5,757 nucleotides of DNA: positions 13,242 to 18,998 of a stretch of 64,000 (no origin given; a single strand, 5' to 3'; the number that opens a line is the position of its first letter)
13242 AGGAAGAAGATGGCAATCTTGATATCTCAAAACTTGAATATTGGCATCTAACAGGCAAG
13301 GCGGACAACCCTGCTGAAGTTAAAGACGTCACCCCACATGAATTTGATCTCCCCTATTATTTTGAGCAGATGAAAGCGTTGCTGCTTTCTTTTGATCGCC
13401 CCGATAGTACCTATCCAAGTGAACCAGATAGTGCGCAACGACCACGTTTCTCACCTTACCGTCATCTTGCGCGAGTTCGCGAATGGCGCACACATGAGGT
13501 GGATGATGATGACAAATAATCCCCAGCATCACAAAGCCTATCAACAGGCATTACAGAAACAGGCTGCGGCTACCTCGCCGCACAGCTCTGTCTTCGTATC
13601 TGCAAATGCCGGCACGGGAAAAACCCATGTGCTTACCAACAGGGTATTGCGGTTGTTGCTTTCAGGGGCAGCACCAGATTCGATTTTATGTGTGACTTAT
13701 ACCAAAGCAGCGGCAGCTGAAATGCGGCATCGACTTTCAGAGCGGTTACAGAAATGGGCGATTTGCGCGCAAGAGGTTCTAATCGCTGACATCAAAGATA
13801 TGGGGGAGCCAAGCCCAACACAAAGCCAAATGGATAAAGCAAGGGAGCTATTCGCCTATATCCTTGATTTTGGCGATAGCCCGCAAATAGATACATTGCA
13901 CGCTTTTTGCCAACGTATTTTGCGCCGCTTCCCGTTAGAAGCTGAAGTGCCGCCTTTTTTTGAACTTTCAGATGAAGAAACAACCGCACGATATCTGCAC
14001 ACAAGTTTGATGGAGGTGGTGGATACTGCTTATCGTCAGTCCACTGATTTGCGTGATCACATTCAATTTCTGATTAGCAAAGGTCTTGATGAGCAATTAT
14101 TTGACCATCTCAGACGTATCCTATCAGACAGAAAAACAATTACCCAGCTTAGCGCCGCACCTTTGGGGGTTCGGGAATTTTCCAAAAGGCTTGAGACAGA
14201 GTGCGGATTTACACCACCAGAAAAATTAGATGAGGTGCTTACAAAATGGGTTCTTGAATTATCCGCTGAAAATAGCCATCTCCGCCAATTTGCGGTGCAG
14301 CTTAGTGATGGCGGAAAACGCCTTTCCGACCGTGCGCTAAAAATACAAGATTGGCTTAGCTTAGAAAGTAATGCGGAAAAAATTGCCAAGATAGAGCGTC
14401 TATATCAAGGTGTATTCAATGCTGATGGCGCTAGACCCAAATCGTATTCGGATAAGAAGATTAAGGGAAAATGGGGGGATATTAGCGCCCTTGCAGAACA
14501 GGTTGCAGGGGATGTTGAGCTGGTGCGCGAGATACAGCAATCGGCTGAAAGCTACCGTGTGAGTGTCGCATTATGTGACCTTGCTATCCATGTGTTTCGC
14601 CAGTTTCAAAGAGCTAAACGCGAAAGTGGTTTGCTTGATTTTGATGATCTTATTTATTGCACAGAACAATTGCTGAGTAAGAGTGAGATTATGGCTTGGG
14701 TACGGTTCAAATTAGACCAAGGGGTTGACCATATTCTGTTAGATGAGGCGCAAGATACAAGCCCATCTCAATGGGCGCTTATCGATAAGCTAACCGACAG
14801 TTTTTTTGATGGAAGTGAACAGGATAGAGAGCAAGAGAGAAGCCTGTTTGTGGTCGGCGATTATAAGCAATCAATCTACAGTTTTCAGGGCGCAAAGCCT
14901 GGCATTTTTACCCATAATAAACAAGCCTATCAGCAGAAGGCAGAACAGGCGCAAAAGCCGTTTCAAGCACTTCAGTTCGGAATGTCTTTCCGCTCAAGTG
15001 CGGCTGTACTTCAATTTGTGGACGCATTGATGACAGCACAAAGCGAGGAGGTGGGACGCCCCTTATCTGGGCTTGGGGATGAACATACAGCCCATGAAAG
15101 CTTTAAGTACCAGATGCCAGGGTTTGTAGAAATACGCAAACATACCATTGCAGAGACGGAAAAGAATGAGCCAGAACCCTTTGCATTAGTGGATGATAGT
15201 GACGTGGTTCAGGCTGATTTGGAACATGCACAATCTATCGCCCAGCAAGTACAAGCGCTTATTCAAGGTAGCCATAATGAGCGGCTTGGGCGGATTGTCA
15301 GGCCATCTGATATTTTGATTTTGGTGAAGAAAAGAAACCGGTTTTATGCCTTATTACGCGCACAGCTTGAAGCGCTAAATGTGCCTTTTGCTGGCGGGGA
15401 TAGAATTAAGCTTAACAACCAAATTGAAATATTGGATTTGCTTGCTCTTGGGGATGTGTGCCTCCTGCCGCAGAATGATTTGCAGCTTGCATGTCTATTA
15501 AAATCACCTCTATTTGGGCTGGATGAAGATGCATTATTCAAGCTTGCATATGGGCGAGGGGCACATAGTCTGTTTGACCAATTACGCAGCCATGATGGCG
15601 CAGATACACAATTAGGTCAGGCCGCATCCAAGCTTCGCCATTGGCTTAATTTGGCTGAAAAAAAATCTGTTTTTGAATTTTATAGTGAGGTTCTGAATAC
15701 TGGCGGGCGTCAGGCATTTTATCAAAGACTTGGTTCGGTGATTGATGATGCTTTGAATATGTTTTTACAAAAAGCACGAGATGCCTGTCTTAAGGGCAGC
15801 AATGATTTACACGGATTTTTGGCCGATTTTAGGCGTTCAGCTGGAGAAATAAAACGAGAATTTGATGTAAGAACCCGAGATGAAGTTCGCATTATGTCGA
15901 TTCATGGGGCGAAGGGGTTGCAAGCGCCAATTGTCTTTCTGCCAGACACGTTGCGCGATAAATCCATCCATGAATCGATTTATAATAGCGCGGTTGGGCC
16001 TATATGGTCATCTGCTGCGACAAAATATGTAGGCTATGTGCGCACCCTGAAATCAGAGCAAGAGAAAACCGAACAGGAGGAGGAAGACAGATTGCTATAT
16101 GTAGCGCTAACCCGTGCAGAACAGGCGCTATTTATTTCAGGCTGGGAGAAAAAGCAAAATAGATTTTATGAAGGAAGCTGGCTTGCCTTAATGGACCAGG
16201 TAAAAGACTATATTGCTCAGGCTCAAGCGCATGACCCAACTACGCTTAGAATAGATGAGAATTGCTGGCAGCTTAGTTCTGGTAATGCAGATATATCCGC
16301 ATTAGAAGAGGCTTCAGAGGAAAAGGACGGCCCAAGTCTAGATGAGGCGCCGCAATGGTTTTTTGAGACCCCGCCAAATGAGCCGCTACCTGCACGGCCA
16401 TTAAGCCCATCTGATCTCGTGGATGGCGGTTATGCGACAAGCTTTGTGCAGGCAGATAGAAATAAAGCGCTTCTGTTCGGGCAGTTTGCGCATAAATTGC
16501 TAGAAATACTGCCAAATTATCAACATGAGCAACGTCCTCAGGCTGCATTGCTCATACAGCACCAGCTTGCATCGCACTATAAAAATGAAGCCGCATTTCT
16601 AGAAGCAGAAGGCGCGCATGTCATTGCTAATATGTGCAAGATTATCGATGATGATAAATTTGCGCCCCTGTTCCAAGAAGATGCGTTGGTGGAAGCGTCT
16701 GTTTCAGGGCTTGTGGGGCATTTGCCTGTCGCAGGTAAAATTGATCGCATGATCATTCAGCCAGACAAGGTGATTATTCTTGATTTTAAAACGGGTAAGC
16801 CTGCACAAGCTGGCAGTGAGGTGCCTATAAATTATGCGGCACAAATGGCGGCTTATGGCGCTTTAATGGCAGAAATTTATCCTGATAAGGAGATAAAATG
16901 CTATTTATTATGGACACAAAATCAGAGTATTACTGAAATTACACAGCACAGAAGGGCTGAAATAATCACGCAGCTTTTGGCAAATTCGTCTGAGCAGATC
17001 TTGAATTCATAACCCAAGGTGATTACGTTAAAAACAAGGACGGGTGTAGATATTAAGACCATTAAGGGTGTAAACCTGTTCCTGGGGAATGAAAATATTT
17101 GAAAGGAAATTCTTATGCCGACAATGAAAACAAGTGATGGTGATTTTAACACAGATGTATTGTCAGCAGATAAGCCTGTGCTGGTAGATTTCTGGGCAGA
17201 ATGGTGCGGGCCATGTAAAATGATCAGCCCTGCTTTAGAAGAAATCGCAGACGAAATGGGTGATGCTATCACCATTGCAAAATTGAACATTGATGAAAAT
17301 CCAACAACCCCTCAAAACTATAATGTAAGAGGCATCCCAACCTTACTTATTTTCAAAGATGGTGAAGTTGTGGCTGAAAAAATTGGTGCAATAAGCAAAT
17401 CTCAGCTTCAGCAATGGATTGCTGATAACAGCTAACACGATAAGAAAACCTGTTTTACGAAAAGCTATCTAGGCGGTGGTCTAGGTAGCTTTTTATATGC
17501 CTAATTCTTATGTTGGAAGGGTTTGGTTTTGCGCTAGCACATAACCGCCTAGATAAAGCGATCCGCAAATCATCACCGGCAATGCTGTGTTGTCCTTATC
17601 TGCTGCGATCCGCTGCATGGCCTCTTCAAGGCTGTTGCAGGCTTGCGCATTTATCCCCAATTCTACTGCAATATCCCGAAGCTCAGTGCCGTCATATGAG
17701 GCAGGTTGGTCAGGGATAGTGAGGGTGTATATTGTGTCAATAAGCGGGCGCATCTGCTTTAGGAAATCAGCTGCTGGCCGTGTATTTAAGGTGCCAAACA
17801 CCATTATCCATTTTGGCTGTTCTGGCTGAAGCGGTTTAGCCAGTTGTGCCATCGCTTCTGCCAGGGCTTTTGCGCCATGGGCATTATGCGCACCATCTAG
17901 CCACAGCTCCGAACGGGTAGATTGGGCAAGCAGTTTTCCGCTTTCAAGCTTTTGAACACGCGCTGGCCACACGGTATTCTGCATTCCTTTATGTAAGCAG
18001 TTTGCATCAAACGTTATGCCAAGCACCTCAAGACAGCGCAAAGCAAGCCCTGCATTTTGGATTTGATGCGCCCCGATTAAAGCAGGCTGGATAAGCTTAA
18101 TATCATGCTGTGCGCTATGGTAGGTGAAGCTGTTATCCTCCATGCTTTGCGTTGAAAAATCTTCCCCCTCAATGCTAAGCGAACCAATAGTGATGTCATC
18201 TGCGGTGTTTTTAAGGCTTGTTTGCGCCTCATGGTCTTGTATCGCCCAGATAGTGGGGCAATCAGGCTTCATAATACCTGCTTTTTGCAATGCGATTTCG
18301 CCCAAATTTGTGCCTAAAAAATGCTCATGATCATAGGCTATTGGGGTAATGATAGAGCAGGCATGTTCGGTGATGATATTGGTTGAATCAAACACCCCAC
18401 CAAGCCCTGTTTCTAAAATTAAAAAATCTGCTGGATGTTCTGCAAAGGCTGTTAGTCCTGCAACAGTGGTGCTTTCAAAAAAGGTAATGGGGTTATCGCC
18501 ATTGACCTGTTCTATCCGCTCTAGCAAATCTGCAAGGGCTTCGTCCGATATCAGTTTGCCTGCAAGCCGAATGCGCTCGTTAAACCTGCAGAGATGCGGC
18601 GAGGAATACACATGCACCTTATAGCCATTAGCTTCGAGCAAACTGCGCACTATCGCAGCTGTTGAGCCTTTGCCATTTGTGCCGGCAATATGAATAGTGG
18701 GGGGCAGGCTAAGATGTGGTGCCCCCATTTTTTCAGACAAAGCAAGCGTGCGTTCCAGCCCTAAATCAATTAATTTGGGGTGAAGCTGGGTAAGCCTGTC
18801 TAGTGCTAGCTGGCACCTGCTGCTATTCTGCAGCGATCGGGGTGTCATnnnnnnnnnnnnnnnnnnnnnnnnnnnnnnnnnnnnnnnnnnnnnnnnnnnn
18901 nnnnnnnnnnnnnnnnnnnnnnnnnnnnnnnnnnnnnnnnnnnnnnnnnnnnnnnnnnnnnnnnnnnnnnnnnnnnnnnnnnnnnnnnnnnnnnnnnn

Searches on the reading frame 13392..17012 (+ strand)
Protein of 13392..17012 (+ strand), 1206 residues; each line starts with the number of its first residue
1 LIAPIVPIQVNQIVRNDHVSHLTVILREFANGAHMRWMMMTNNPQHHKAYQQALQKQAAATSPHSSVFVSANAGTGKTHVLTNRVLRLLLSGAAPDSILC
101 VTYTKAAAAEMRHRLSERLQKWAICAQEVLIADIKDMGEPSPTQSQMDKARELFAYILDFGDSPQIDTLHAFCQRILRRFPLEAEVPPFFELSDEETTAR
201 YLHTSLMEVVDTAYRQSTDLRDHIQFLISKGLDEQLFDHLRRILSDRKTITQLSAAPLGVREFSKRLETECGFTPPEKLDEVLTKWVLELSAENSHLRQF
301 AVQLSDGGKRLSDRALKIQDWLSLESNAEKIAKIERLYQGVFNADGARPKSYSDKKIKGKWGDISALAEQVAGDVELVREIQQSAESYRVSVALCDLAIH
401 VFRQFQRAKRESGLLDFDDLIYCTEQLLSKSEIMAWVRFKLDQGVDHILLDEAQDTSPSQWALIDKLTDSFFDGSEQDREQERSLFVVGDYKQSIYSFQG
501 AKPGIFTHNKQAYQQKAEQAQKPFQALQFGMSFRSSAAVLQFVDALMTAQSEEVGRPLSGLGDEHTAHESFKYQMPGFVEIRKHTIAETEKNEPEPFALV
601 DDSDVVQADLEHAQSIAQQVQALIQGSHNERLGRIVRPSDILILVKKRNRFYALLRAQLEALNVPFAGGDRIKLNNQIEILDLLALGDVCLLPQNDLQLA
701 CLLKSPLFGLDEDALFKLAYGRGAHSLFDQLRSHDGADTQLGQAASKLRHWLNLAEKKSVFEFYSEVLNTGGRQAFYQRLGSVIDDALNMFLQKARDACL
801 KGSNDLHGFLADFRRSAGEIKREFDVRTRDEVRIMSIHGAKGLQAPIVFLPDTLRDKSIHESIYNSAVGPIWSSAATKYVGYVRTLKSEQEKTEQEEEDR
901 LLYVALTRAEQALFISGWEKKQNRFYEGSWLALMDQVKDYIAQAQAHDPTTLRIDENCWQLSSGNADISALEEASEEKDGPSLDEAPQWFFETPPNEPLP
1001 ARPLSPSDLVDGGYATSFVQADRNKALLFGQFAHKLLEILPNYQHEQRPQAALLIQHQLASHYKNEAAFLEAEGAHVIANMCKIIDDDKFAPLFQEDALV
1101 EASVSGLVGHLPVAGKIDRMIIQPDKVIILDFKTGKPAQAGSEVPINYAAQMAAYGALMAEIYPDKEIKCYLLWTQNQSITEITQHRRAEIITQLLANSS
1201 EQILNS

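Call 78: search_protein_families(library=pfam, proteins=[window:13392-17012:+], max_evalue=0.00001)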
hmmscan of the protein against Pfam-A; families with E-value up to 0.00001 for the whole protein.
window:13392-17012:+ (1206 aa): 5 families
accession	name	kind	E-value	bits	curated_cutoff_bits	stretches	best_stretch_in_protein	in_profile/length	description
PF00580.27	UvrD-helicase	-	1.6e-54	185.9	23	1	55-513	4-270/271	UvrD/REP helicase N-terminal domain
PF13361.12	UvrD_C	-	2.4e-19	70.4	25.6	1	611-916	48-346/350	UvrD-like helicase C-terminal domain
PF13245.12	AAA_19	-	8.4e-14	52.3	25.1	1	55-118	1-64/134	AAA domain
PF12705.13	PDDEXK_1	-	4.6e-11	43.6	22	1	1024-1177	33-191/247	PD-(D/E)XK nuclease superfamily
PF13538.12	UvrD_C_2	-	4.2e-09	36.6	27.4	0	832-855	2-27/52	UvrD-like helicase C-terminal domain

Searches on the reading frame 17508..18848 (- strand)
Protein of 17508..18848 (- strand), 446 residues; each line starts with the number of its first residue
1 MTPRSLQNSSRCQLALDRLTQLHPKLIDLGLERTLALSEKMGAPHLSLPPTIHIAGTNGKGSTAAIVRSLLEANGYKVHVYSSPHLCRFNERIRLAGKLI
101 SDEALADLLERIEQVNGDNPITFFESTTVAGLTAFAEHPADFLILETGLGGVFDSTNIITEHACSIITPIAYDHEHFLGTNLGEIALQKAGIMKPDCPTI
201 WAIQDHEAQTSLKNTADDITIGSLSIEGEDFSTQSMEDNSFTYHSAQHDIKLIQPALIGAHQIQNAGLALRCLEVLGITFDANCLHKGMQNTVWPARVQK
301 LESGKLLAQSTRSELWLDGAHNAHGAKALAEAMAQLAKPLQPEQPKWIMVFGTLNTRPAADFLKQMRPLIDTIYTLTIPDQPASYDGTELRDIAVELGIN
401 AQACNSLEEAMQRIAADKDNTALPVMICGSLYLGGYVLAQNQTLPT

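Call 57: search_protein_families(library=pfam, proteins=[window:17508-18848:-], max_evalue=0.00001)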
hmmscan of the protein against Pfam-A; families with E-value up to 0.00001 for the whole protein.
window:17508-18848:- (446 aa): 2 families
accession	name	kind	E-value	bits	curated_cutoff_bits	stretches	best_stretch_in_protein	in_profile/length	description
PF08245.18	Mur_ligase_M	-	2.1e-09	38.1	24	1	54-270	1-197/200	Mur ligase middle domain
PF02875.26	Mur_ligase_C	-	3.1e-09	38.2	28.4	1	316-418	15-116/127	Mur ligase, glutamate ligase domain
